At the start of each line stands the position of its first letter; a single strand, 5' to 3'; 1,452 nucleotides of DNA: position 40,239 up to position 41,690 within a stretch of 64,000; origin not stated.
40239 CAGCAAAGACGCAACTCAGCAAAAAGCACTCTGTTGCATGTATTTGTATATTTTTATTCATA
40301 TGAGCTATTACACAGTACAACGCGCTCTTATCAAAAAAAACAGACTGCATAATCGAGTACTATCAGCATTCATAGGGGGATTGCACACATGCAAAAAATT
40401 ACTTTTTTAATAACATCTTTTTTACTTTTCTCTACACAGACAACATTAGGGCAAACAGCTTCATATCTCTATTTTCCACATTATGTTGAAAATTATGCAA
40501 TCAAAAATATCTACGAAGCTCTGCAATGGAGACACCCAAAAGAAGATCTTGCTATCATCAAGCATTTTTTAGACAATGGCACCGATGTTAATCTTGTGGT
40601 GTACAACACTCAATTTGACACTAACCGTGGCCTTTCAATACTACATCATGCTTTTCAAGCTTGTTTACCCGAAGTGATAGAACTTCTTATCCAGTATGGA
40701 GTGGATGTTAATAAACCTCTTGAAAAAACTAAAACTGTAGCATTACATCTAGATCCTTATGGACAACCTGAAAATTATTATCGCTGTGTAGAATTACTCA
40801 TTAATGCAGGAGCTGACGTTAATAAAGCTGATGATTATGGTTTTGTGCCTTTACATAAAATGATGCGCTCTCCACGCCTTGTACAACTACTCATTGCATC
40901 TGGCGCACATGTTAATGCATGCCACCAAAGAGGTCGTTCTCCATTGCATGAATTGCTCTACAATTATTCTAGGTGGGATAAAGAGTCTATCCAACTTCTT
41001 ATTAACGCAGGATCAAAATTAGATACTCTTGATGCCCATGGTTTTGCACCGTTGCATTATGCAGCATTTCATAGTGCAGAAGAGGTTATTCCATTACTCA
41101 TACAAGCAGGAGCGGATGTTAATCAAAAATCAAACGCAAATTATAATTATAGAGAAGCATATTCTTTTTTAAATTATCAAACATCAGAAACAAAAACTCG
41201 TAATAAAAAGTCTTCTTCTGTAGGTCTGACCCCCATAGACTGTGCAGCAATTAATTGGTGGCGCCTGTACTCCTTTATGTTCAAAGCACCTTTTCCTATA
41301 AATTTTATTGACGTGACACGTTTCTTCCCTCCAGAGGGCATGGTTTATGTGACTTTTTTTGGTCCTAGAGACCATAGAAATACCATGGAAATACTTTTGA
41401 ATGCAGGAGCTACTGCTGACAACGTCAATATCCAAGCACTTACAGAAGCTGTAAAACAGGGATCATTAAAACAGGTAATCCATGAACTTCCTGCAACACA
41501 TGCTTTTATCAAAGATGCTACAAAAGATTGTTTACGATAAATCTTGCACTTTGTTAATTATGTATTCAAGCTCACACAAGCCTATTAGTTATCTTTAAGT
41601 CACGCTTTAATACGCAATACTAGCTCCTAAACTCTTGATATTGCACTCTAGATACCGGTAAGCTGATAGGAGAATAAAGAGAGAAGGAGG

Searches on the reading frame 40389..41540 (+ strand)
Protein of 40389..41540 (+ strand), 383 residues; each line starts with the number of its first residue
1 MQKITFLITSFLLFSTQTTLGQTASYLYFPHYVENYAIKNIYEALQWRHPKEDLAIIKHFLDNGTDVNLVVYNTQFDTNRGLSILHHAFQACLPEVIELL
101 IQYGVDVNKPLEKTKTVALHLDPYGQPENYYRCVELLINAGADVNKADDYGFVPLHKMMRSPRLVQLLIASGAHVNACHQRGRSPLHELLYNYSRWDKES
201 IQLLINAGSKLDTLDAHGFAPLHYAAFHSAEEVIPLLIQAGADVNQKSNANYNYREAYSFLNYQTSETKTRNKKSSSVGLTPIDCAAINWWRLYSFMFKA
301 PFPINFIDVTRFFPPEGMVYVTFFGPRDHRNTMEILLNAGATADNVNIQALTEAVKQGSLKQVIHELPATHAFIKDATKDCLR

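Call 53: search_protein_families(library=pfam, proteins=[window:40389-41540:+], max_evalue=1)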
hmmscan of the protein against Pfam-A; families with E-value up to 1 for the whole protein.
window:40389-41540:+ (383 aa): 7 families
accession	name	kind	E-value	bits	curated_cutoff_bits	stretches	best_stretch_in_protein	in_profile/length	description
PF12796.13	Ank_2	-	3.8e-23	82.3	27.3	3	162-247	10-89/90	Ankyrin repeats (3 copies)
PF00023.36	Ank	-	1.1e-22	79.3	21.1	4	217-248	1-32/33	Ankyrin repeat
PF13637.12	Ank_4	-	2.2e-18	66.4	22.7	3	198-238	10-50/50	Ankyrin repeats (many copies)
PF13606.12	Ank_3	-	9.9e-14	50.4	22.3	2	81-108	2-29/30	Ankyrin repeat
PF13857.12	Ank_5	-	6.8e-07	30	27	1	137-187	1-54/56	Ankyrin repeats (many copies)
PF23745.1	ANK_LRRK2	-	1.3e-05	25.5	27.5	0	132-176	45-91/130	LRRK2 ANK repeat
PF16137.10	DUF4845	-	0.1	14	27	1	29-70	3-46/85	Domain of unknown function (DUF4845)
